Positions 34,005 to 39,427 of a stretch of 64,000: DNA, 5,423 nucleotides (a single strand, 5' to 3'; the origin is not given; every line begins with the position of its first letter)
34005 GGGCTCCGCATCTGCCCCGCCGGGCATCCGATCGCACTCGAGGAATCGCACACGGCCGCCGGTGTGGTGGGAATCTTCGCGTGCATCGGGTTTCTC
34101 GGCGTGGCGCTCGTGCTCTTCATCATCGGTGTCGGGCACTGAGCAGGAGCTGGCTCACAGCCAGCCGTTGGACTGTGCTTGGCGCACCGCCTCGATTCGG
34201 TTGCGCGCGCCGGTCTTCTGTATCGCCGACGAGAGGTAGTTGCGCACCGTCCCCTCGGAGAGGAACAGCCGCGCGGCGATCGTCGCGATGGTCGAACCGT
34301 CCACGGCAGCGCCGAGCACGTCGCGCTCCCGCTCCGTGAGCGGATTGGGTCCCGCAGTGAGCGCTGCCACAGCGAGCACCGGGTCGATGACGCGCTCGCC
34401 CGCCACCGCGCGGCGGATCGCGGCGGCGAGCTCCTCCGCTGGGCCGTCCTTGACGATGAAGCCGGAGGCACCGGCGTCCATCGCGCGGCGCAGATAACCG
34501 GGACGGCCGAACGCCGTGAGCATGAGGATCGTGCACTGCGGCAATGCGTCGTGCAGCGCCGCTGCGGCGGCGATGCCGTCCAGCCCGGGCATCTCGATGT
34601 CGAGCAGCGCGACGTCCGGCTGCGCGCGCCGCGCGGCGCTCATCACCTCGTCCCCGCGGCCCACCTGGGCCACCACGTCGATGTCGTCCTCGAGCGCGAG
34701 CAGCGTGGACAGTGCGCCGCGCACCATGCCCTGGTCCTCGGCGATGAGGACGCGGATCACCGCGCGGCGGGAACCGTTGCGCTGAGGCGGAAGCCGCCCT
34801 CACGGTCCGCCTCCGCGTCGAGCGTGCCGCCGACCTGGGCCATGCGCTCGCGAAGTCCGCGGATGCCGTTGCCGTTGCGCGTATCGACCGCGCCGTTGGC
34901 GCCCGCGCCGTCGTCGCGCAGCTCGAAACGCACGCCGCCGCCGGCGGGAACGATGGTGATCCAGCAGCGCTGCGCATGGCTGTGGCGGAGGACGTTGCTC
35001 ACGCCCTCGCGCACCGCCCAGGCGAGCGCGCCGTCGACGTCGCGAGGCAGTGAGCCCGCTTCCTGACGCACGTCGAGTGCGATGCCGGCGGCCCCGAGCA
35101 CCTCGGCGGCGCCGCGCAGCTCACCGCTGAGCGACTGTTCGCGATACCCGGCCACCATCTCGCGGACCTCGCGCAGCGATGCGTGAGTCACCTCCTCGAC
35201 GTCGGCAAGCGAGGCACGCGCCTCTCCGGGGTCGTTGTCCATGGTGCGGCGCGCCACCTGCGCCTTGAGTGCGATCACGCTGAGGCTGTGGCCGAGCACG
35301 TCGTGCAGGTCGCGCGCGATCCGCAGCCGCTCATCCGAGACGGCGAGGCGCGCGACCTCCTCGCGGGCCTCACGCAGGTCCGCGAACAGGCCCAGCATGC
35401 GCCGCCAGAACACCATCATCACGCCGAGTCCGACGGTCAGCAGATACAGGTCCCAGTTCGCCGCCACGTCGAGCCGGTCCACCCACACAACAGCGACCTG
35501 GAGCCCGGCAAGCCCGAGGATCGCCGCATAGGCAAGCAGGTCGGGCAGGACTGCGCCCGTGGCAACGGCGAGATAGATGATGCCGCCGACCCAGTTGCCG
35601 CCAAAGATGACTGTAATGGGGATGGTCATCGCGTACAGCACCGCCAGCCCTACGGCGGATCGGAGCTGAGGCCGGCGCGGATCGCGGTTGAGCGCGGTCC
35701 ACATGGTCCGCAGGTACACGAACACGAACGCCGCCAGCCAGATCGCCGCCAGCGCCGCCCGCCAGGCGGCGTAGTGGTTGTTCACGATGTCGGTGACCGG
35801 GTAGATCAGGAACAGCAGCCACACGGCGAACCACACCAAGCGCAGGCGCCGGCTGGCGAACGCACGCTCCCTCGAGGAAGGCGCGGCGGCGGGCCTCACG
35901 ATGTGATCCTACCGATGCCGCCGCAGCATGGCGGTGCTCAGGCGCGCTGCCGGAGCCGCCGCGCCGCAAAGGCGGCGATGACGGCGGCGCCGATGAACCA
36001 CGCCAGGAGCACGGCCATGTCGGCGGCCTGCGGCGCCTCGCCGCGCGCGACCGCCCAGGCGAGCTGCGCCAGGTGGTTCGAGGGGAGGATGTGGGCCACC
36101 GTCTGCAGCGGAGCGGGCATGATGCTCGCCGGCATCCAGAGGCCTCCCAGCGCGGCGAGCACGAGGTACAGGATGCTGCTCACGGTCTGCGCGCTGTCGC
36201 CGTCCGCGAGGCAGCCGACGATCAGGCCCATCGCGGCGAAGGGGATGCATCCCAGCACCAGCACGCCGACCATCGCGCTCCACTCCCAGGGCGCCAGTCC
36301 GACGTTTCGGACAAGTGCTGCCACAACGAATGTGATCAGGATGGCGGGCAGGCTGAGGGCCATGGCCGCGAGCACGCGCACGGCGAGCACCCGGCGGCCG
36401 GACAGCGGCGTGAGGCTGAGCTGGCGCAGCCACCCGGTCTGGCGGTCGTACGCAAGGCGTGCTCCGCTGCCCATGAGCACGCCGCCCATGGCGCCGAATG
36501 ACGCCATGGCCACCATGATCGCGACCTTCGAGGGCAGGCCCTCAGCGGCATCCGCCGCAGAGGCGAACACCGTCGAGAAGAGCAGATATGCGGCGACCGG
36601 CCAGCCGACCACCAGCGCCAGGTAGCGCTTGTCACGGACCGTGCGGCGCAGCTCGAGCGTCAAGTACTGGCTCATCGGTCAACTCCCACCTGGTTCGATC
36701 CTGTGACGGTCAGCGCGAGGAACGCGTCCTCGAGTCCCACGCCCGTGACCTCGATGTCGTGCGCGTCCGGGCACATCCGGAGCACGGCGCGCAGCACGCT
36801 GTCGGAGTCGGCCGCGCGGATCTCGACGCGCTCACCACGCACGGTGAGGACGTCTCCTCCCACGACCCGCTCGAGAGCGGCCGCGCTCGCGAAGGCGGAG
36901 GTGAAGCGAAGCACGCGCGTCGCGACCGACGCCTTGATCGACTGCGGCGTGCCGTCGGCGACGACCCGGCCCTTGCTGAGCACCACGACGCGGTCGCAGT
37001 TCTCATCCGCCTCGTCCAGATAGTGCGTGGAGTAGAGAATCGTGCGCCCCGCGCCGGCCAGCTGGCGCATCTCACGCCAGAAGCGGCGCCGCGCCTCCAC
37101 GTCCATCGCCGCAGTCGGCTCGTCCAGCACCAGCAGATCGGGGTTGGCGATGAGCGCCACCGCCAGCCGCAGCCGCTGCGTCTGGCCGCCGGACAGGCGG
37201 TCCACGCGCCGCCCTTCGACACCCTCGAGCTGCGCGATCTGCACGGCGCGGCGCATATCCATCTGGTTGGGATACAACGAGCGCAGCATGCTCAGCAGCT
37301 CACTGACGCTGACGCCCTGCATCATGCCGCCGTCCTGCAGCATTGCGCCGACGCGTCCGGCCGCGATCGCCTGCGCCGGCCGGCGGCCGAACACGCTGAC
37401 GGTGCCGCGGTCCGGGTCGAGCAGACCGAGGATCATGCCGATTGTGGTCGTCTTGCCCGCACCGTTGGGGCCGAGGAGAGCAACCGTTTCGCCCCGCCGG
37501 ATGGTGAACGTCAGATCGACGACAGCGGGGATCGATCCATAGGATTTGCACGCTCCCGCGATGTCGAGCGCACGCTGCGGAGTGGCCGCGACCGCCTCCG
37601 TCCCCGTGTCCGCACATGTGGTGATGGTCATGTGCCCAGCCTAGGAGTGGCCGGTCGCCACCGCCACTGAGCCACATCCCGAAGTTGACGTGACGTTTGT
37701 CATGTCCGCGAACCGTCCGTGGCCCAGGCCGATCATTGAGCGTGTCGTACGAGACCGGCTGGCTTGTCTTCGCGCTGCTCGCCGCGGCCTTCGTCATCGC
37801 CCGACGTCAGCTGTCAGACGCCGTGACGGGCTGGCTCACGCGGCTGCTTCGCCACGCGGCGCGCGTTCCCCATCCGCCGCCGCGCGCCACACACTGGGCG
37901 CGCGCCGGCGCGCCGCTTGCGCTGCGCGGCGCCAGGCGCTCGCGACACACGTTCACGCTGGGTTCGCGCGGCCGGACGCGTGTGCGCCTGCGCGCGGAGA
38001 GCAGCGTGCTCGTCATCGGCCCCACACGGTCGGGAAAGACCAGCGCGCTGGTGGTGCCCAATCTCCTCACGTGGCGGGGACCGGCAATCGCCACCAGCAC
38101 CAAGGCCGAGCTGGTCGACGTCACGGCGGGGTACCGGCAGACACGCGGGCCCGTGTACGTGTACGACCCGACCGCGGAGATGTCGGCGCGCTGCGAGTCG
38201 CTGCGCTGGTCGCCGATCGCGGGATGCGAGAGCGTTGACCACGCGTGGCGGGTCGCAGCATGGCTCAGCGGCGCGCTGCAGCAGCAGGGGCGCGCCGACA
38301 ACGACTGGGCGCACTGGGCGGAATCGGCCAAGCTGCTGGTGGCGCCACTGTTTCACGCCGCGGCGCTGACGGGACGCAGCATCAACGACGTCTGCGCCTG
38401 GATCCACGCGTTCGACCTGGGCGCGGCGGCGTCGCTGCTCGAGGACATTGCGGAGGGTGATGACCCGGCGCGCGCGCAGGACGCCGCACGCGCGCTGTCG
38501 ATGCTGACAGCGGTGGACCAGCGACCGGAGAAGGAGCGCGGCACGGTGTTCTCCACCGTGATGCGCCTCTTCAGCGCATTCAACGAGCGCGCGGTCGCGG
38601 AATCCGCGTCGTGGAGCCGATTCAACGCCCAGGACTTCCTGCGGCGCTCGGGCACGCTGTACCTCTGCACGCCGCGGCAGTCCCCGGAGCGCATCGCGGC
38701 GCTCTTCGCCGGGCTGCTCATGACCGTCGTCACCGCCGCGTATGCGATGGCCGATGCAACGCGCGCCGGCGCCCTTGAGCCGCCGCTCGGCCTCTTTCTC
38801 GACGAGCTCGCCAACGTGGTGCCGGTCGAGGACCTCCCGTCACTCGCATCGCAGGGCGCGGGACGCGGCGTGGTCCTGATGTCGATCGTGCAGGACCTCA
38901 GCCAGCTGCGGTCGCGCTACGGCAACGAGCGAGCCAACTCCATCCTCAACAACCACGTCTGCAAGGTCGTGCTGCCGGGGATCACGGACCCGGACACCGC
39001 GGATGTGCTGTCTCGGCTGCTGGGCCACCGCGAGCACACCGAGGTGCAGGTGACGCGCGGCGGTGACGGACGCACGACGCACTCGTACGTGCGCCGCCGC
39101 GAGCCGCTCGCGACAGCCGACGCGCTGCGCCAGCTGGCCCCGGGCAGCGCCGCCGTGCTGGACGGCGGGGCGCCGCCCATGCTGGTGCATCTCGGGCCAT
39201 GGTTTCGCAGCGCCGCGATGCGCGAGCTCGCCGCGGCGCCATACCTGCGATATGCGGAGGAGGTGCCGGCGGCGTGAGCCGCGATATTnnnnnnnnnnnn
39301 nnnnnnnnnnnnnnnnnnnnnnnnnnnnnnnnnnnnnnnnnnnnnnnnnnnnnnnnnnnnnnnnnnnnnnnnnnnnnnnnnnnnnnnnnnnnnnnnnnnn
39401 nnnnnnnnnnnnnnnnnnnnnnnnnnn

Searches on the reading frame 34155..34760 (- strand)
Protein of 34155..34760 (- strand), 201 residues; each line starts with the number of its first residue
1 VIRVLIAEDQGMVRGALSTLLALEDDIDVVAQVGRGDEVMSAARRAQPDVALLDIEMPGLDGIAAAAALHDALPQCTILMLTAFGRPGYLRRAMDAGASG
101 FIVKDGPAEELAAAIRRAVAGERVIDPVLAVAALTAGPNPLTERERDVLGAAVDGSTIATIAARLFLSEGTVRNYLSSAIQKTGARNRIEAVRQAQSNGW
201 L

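Call 79: search_protein_families(library=pfam, proteins=[window:34155-34760:-], max_evalue=0.00001)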
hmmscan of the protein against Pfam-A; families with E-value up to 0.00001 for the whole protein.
window:34155-34760:- (201 aa): 2 families
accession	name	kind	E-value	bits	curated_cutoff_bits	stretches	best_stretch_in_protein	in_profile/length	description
PF00072.30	Response_reg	-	1.2e-23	83.8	30.2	1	4-116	1-111/111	Response regulator receiver domain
PF00196.25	GerE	-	3.5e-14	52.6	23.5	1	140-194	2-56/57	Bacterial regulatory proteins, luxR family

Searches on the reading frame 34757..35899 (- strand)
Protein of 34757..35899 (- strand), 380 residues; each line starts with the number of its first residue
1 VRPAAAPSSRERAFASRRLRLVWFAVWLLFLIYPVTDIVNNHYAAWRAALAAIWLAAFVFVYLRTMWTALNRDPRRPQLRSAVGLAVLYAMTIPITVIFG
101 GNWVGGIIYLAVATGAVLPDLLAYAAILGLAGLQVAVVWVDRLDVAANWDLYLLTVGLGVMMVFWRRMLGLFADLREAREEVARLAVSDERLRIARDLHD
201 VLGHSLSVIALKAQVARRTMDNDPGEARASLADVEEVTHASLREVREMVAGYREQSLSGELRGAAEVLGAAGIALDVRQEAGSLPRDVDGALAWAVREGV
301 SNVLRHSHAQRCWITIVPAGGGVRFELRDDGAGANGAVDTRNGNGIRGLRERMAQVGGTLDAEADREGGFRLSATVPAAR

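Call 79: search_protein_families(library=pfam, proteins=[window:34757-35899:-], max_evalue=0.00001)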
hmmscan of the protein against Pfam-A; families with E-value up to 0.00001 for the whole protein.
window:34757-35899:- (380 aa): 2 families
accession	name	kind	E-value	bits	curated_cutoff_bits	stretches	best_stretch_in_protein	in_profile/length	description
PF07730.19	HisKA_3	-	6.6e-21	75.1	24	1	190-256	1-67/68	Histidine kinase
PF02518.31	HATPase_c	-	2.1e-06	28.6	26.4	1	292-379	6-110/111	Histidine kinase-, DNA gyrase B-, and HSP90-like ATPase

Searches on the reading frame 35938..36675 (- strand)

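Call 80: search_protein_families(library=pfam, proteins=[window:35938-36675:-], max_evalue=0.00001)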
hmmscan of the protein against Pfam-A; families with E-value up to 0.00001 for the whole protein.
window:35938-36675:- (245 aa): 3 families
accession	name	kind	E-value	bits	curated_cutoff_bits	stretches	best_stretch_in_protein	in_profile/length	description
PF12698.13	ABC2_membrane_3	-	1.7e-12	47.6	31.6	1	53-235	164-346/347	ABC-2 family transporter protein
PF01061.29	ABC2_membrane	-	7.4e-12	45.7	26.9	1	8-203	10-203/211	ABC-2 type transporter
PF12679.13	ABC2_membrane_2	-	7.9e-06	25.8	27.2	0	7-235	6-275/283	ABC-2 family transporter protein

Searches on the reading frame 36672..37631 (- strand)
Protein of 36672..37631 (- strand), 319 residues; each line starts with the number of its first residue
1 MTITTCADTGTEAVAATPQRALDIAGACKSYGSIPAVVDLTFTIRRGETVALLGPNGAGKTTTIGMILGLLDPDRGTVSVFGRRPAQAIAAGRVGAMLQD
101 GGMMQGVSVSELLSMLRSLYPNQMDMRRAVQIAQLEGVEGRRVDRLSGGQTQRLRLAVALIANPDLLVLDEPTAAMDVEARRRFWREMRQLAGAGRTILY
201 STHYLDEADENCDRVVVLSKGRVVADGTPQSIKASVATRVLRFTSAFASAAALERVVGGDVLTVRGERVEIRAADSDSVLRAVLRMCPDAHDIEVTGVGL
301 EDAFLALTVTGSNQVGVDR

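Call 80: search_protein_families(library=pfam, proteins=[window:36672-37631:-], max_evalue=0.00001)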
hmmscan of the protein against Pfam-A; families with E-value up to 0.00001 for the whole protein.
window:36672-37631:- (319 aa): 2 families
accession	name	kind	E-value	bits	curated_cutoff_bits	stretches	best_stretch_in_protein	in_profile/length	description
PF00005.33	ABC_tran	-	1.9e-28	100.2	25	1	39-174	3-137/137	ABC transporter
PF13304.12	AAA_21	-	4.8e-11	43.7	27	1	151-203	242-298/304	AAA domain, putative AbiEii toxin, Type IV TA system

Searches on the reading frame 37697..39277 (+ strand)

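Call 80: search_protein_families(library=pfam, proteins=[window:37697-39277:+], max_evalue=0.00001)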
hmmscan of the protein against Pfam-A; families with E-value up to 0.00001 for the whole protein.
window:37697-39277:+ (526 aa): 3 families
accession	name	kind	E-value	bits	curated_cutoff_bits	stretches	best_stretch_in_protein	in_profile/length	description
PF02534.20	T4SS-DNA_transf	-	4.7e-47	161.3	20.1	1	102-509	45-452/468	Type IV secretory system Conjugative DNA transfer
PF12696.13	TraG-D_C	-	5.2e-26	91.5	22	1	363-481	1-125/126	TraM recognition site of TraD and TraG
PF10412.15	TrwB_AAD_bind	-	3.4e-17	62.8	20.5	1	162-480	71-366/387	Type IV secretion-system coupling protein DNA-binding domain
